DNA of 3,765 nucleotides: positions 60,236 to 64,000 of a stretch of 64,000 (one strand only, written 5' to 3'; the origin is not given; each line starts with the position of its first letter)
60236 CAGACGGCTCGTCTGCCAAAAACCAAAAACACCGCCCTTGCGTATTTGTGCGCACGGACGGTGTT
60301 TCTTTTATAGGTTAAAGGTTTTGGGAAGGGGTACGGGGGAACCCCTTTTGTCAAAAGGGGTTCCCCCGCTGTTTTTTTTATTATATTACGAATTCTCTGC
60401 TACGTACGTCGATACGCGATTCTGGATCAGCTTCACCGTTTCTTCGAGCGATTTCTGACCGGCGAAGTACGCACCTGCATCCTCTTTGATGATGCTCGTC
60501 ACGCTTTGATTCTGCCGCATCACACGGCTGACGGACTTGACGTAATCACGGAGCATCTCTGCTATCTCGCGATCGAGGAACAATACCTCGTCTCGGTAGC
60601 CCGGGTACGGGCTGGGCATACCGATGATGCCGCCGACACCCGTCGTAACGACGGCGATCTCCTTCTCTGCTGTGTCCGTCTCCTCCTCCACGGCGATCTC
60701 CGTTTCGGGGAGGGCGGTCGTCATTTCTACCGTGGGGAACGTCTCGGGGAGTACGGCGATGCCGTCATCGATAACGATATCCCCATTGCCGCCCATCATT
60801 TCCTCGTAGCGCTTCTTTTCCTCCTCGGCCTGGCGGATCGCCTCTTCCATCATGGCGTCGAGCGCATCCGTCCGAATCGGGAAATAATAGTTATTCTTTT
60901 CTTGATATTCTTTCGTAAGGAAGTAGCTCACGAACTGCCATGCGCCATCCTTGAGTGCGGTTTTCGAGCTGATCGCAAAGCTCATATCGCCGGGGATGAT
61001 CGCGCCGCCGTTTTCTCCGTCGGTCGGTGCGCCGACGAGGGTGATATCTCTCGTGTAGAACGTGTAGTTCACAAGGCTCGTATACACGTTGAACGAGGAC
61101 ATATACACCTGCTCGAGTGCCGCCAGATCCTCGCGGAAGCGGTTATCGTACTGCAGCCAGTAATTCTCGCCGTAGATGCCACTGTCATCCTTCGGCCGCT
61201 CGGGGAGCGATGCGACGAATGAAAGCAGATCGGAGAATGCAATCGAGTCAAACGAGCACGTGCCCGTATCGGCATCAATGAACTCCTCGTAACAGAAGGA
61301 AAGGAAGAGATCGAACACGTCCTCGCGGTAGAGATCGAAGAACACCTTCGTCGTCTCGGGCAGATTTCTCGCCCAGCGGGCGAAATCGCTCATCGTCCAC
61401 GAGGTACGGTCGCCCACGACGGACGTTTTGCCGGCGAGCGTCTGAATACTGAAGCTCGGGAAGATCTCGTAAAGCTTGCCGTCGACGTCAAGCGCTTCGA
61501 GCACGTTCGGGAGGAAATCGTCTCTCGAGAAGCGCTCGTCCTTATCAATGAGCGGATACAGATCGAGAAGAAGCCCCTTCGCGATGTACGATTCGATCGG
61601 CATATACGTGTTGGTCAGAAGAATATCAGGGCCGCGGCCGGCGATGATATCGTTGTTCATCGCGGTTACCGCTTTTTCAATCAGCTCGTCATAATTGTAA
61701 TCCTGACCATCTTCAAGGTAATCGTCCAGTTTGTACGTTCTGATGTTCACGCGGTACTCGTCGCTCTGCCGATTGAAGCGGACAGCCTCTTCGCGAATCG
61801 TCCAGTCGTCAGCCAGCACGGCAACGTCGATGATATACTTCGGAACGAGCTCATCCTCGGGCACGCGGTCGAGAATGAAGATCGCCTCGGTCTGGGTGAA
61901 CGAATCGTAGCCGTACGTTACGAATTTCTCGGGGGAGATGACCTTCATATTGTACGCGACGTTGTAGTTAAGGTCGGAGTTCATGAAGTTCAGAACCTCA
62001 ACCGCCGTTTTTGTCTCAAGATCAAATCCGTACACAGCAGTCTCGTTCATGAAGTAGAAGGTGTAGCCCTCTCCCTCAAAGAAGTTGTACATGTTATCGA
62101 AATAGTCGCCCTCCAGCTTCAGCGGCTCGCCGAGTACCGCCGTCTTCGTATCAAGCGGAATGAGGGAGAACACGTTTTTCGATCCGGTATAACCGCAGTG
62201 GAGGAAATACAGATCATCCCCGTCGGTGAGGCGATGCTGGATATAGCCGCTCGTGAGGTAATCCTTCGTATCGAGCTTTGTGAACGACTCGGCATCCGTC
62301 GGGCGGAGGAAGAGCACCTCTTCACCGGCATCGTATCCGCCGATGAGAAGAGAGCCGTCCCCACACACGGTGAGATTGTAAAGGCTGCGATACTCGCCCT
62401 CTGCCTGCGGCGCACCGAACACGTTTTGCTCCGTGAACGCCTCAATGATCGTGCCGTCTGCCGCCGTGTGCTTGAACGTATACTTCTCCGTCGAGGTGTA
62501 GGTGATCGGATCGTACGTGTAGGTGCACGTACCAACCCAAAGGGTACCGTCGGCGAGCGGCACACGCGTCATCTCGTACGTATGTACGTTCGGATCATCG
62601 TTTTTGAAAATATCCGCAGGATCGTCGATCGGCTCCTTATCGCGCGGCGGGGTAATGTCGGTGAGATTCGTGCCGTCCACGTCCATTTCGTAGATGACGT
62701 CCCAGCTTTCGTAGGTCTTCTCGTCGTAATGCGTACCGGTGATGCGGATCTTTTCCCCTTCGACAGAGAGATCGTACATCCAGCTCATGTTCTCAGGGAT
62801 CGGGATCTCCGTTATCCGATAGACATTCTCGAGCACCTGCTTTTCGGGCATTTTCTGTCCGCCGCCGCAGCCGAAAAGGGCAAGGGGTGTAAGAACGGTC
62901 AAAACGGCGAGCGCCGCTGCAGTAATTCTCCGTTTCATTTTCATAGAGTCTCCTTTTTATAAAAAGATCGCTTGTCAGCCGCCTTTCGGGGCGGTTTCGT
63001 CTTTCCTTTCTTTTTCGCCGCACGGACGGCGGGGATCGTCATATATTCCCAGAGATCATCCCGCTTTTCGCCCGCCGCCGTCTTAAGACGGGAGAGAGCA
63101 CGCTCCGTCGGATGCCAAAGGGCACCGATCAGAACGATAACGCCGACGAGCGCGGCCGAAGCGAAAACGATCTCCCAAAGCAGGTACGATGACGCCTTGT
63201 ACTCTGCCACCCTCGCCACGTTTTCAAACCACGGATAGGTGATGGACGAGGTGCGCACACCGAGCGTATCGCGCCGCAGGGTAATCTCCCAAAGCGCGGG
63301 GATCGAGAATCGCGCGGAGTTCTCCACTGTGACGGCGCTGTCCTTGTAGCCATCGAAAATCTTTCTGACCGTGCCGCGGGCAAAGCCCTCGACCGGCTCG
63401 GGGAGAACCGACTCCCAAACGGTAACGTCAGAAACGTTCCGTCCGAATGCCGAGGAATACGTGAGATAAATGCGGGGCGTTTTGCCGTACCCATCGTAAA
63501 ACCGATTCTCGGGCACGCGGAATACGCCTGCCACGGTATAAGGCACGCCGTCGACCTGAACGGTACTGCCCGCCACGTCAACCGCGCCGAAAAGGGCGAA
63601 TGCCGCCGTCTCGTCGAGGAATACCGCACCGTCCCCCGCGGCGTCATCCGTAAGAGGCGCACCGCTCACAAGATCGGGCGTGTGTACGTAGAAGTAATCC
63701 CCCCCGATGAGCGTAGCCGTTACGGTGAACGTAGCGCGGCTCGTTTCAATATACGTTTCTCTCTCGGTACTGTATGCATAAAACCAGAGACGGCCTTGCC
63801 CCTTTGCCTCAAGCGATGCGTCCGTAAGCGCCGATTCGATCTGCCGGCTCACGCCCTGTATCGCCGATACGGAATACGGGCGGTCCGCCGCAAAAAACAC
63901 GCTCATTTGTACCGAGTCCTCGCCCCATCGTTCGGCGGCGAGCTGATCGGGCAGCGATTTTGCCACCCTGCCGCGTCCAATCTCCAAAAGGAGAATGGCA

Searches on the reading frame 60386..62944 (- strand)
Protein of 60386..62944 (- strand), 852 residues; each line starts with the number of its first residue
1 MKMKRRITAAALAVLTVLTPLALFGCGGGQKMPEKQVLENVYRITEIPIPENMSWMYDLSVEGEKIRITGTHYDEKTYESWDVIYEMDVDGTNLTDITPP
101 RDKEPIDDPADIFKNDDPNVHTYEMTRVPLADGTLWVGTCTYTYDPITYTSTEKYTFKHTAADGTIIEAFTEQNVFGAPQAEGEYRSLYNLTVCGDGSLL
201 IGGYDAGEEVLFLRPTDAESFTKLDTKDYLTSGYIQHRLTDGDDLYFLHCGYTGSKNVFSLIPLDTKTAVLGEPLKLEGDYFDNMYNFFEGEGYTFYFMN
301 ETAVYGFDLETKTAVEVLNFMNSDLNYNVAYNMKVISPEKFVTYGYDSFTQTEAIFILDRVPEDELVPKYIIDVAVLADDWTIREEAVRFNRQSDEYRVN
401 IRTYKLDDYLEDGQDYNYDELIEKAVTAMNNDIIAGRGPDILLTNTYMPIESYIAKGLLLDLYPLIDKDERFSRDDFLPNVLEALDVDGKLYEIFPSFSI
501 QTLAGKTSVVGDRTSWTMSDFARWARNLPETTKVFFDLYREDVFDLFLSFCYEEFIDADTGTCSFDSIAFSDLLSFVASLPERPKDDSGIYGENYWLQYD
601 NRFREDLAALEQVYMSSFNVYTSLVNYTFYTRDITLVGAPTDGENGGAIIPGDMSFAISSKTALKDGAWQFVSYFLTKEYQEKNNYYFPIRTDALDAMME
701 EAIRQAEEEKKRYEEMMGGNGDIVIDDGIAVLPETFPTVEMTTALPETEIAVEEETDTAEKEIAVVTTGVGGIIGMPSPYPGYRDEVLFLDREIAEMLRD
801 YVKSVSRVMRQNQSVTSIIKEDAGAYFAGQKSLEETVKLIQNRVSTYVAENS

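Call 58: find_encoding_contigs(protein=window:60386-62944:-, flank=10000, max_places=4)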
Protein window:60386-62944:- (852 aa): no gene with exactly this product is on record in the collection.

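Call 59: search_protein_families(library=pfam, proteins=[window:60386-62944:-], max_evalue=0.001)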
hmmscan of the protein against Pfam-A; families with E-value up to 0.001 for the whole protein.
window:60386-62944:- (852 aa): 2 families
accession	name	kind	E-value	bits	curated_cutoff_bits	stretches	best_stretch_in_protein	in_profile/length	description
PF13416.11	SBP_bac_8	-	1.7e-10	41.6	27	1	416-696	19-267/279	Bacterial extracellular solute-binding protein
PF01547.30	SBP_bac_1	-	4.7e-10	40.4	26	1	427-682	38-307/307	Bacterial extracellular solute-binding protein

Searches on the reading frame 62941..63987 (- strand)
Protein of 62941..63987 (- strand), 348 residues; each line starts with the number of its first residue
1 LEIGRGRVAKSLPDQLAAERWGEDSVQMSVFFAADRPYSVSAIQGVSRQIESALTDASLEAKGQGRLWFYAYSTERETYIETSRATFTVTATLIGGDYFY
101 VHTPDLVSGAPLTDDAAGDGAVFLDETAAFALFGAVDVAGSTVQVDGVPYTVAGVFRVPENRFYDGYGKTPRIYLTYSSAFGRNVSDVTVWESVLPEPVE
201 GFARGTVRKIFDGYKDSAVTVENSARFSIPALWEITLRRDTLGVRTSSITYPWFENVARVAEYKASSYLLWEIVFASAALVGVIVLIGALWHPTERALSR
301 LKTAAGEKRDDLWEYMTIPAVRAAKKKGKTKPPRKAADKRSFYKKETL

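Call 59: search_protein_families(library=pfam, proteins=[window:62941-63987:-], max_evalue=0.001)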
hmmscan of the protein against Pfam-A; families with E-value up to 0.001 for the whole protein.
window:62941-63987:- (348 aa): 1 family
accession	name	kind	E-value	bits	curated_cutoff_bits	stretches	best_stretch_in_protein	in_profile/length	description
PF12704.14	MacB_PCD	-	1.3e-11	45.6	27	1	69-185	68-184/207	MacB-like periplasmic core domain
